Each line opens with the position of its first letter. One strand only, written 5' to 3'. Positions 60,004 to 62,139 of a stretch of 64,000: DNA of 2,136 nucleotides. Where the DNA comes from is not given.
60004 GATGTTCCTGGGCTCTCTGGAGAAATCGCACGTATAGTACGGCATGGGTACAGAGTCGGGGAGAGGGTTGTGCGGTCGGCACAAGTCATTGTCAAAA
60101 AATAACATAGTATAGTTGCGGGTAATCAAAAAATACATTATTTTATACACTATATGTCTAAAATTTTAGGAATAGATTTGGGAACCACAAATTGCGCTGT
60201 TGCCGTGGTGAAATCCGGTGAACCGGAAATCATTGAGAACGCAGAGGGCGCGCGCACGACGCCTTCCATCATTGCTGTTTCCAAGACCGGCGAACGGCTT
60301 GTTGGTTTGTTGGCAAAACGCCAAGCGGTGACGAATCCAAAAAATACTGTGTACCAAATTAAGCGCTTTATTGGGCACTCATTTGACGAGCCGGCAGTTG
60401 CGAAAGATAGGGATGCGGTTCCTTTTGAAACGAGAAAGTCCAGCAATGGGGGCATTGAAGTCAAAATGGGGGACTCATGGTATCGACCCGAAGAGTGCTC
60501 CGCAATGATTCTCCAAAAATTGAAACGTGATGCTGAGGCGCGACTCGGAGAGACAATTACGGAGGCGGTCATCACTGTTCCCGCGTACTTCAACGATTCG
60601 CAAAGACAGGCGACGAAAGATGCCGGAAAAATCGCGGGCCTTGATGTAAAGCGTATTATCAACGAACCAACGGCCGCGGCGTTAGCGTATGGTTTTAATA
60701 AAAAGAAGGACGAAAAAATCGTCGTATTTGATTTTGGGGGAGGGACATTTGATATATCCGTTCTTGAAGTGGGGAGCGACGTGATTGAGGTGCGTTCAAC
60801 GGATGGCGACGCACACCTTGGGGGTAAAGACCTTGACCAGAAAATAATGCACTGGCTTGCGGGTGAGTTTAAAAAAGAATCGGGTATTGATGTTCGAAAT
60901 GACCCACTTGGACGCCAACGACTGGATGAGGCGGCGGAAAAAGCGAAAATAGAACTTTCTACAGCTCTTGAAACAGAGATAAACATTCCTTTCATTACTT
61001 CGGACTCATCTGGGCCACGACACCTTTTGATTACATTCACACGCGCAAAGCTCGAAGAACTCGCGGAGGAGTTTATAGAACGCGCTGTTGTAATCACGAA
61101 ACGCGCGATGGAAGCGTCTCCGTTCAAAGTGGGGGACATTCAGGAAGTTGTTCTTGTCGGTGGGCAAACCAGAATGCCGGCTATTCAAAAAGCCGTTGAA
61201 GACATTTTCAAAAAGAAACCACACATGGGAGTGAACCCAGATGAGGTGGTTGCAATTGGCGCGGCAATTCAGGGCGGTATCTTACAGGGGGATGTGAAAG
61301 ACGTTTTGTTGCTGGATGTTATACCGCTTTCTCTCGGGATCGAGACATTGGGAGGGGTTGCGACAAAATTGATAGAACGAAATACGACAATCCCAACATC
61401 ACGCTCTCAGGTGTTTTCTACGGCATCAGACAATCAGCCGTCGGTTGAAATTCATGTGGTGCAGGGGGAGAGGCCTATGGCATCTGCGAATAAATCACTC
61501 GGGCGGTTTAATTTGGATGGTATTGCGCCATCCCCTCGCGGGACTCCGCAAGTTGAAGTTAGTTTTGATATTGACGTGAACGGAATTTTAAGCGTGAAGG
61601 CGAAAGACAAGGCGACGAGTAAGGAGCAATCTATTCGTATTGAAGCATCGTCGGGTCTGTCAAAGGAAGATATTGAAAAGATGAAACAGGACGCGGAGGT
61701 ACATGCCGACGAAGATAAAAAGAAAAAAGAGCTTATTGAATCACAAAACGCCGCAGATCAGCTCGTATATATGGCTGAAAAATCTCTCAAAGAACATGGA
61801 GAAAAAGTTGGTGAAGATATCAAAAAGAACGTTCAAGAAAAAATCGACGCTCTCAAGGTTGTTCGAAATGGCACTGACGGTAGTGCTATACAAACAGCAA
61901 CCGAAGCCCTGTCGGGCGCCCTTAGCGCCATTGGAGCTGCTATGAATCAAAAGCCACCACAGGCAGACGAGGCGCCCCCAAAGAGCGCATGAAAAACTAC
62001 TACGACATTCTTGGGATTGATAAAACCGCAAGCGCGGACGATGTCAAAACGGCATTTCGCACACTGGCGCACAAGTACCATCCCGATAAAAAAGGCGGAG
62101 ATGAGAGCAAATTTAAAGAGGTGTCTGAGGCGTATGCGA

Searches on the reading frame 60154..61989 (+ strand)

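Call 54: search_protein_families(library=pfam, proteins=[window:60154-61989:+], max_evalue=0.001)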
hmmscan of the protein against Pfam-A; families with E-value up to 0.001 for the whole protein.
window:60154-61989:+ (612 aa): 2 families
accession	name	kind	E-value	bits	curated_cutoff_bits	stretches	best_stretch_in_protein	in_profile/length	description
PF00012.26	HSP70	-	1.3e-241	803.5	20.6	1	4-598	1-598/599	Hsp70 protein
PF06723.19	MreB_Mbl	-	4.5e-18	65.6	27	1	119-371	77-316/327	MreB/Mbl protein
